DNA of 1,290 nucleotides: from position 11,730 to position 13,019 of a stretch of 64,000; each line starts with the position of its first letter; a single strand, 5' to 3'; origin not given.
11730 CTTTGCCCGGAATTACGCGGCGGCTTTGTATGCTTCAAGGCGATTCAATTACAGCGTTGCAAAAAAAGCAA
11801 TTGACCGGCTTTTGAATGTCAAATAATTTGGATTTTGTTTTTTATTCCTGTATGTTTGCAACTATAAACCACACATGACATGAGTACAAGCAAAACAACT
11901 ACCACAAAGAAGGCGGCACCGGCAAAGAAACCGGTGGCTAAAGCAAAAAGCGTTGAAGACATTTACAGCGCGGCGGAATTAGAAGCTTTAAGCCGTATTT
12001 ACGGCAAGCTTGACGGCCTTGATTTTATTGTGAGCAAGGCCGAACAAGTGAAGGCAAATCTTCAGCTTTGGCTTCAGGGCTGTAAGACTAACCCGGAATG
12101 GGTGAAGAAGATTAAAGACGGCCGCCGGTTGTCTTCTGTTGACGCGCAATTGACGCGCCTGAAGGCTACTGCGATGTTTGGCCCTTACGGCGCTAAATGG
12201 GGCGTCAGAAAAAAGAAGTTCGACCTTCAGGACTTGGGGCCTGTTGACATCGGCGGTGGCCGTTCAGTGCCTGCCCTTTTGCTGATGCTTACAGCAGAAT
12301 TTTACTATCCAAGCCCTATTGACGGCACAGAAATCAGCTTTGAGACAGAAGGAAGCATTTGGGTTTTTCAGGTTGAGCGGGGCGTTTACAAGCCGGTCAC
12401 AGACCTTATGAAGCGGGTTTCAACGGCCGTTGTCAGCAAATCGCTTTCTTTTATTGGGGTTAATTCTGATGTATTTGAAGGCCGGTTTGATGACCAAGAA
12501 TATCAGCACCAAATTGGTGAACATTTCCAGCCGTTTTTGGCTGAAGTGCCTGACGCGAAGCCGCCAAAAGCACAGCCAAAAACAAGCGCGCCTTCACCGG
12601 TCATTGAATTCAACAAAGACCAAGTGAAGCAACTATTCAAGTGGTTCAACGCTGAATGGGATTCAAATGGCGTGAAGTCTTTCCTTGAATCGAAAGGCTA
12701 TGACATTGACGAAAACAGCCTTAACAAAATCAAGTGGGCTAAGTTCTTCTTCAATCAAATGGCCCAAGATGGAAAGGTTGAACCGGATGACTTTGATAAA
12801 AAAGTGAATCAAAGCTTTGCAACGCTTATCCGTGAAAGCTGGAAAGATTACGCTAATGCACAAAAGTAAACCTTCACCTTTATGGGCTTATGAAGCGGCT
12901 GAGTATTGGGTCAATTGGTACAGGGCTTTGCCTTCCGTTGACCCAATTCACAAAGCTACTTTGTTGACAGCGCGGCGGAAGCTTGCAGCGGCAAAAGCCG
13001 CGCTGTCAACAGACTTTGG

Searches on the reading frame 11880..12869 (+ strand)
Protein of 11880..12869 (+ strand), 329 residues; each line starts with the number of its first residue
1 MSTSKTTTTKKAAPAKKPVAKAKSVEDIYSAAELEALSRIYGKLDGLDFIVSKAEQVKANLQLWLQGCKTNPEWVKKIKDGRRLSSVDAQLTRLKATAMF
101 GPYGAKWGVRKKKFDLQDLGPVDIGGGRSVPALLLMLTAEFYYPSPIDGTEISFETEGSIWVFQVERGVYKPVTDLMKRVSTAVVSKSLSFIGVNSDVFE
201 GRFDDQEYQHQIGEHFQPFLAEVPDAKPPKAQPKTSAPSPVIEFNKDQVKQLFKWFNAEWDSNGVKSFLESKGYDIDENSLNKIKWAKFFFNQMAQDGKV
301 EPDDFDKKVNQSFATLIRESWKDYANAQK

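Call 27: search_protein_families(library=phrogs, proteins=[window:11880-12869:+], max_evalue=0.001)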
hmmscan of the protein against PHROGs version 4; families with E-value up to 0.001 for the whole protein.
window:11880-12869:+ (329 aa): 3 families
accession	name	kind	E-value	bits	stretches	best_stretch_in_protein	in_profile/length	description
phrog_7838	-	DNA, RNA and nucleotide metabolism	1e-20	75.4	1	58-228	3-172/242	exonuclease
phrog_7792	-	unknown function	7.6e-14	52.7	1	54-211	3-152/255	-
phrog_2489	-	DNA, RNA and nucleotide metabolism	2.5e-09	37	1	51-110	455-514/728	exonuclease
